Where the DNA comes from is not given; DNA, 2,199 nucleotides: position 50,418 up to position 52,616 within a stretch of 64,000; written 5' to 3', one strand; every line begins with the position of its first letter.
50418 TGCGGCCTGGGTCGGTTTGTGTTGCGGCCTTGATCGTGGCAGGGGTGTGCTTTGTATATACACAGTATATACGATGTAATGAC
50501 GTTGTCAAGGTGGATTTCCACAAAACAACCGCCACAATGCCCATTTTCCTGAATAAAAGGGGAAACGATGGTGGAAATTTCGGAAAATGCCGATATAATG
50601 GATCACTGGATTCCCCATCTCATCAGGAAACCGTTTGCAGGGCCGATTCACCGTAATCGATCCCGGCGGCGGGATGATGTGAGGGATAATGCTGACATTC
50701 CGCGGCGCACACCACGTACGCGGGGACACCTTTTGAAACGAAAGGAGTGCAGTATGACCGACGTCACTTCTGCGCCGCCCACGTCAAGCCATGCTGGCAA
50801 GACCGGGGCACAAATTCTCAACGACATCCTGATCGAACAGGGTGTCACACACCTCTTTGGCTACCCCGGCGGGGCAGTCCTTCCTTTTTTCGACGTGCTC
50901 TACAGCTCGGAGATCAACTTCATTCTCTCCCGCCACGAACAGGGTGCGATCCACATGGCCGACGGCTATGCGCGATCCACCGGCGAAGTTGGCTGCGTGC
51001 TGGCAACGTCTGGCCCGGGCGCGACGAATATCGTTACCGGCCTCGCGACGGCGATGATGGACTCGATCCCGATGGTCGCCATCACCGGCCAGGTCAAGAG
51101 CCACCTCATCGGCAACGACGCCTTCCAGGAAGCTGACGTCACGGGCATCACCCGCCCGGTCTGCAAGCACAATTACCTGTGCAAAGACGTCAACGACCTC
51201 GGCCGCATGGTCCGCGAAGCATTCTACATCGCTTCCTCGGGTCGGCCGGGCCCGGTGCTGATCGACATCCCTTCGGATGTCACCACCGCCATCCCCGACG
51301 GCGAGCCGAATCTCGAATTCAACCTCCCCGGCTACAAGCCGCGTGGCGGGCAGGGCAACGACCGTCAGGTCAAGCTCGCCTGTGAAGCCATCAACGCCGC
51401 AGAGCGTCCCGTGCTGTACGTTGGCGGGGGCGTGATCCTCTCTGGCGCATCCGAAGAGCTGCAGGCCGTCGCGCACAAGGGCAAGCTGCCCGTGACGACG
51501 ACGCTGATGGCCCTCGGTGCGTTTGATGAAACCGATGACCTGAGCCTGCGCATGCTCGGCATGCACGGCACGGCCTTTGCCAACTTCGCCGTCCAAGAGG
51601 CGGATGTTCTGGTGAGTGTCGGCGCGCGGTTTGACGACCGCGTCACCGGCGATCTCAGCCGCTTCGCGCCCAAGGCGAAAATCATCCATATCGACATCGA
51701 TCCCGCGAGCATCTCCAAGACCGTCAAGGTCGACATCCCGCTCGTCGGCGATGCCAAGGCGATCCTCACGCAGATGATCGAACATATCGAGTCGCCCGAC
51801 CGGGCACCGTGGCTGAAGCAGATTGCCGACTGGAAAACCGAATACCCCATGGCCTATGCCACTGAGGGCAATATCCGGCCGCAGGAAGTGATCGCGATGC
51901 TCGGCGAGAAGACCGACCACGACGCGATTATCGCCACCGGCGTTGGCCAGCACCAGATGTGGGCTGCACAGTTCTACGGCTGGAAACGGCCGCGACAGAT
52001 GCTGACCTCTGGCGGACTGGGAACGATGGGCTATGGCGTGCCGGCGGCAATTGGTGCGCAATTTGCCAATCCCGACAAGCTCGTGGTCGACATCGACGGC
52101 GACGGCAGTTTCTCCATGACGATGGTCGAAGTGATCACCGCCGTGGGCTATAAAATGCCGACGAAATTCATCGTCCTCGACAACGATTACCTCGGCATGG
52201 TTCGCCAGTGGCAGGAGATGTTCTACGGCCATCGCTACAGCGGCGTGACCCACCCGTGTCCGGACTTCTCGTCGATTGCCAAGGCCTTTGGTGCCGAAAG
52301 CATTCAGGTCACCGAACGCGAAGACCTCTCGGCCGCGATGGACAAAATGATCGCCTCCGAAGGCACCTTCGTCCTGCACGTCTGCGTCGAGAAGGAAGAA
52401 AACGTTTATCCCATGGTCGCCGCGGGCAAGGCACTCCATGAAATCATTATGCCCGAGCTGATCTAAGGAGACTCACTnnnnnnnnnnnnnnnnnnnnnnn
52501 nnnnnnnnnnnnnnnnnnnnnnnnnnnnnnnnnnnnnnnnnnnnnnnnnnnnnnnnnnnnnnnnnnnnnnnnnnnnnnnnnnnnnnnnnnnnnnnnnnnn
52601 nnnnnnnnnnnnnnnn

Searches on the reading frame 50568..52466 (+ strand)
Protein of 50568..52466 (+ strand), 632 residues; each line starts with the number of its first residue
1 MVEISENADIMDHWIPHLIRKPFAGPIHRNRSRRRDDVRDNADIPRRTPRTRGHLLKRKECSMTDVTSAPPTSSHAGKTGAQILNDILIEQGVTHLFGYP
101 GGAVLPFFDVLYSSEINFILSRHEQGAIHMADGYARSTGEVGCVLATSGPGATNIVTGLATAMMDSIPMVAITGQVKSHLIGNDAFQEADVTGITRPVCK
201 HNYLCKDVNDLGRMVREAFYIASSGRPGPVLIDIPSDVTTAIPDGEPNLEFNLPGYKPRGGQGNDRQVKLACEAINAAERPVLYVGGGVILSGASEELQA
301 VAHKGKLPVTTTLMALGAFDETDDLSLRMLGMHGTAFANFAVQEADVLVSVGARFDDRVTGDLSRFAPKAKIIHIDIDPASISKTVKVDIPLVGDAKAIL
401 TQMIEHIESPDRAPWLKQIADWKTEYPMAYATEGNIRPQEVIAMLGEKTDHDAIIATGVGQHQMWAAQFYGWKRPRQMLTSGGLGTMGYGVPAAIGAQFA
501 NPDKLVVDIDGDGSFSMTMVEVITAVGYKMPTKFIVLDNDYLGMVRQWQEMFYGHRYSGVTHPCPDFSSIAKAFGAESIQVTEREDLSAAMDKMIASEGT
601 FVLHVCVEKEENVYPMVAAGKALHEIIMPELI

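Call 12: search_protein_families(library=pfam, proteins=[window:50568-52466:+], max_evalue=0.001)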
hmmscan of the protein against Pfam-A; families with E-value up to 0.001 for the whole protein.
window:50568-52466:+ (632 aa): 3 families
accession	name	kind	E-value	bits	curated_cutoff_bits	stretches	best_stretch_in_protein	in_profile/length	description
PF02775.26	TPP_enzyme_C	-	1.1e-52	178.3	21.9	1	458-605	1-151/151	Thiamine pyrophosphate enzyme, C-terminal TPP binding domain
PF00205.28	TPP_enzyme_M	-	2.7e-49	166.8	30.4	1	269-402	2-136/137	Thiamine pyrophosphate enzyme, central domain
PF02776.23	TPP_enzyme_N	-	1.3e-39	135.1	26.8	1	79-192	2-117/119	Thiamine pyrophosphate enzyme, N-terminal TPP binding domain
